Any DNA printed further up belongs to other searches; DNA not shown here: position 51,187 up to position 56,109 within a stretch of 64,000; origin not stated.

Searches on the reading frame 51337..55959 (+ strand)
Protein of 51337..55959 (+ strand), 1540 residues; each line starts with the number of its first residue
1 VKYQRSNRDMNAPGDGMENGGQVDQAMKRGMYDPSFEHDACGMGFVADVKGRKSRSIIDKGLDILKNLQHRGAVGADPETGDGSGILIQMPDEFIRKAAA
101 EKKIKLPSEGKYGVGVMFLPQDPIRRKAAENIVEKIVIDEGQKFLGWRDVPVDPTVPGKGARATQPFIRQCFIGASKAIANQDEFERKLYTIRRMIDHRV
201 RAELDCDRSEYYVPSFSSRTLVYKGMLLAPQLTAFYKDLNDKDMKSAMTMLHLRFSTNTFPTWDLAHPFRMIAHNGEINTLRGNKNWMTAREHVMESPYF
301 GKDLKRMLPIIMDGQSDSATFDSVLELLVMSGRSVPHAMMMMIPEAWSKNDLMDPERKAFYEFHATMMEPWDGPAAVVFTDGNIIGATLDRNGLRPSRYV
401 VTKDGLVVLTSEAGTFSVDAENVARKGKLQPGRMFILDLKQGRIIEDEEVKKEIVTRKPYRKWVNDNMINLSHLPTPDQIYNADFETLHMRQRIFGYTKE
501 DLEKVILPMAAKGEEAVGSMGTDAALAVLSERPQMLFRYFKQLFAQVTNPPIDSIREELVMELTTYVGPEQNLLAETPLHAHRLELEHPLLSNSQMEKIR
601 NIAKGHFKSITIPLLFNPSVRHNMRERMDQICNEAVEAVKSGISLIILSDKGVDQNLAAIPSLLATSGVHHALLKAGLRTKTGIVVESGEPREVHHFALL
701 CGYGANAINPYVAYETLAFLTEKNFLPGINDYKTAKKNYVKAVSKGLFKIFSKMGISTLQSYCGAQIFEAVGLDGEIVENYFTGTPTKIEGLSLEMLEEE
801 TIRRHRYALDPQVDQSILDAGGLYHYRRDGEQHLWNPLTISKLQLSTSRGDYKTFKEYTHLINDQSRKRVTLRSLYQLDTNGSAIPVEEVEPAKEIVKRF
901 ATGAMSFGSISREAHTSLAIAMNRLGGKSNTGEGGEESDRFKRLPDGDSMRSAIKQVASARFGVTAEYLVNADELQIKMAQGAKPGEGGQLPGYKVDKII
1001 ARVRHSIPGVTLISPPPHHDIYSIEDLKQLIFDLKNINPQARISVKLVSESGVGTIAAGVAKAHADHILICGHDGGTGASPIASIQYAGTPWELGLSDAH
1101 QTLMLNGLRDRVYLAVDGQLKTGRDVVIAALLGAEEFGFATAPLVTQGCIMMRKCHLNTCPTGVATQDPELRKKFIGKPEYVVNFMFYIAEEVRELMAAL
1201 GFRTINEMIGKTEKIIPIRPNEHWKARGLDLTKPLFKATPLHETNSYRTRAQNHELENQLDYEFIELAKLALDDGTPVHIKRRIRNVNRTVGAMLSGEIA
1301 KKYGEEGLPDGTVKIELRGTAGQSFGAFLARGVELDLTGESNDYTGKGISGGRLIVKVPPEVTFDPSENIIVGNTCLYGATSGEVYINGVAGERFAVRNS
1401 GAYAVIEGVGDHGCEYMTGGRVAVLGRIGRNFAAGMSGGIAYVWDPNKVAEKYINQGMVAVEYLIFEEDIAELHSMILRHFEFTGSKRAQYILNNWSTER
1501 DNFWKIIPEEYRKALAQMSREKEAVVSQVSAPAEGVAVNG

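Call 13: search_protein_families(library=pfam, proteins=[window:51337-55959:+], max_evalue=0.001)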
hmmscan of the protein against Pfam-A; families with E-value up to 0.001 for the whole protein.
window:51337-55959:+ (1540 aa): 4 families
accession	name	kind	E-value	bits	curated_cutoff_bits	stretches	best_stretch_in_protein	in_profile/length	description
PF00310.26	GATase_2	-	7.7e-186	618.3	19.9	1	41-463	1-420/420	Glutamine amidotransferases class-II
PF01645.23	Glu_synthase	-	1.3e-149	498.8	20.4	1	836-1202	4-368/369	Conserved region in glutamate synthase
PF04898.20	Glu_syn_central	-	4.3e-118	394.2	22.8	1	491-774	2-277/277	Glutamate synthase central domain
PF01493.24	GXGXG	-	3.8e-82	274.9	32.5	1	1283-1465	2-184/190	GXGXG motif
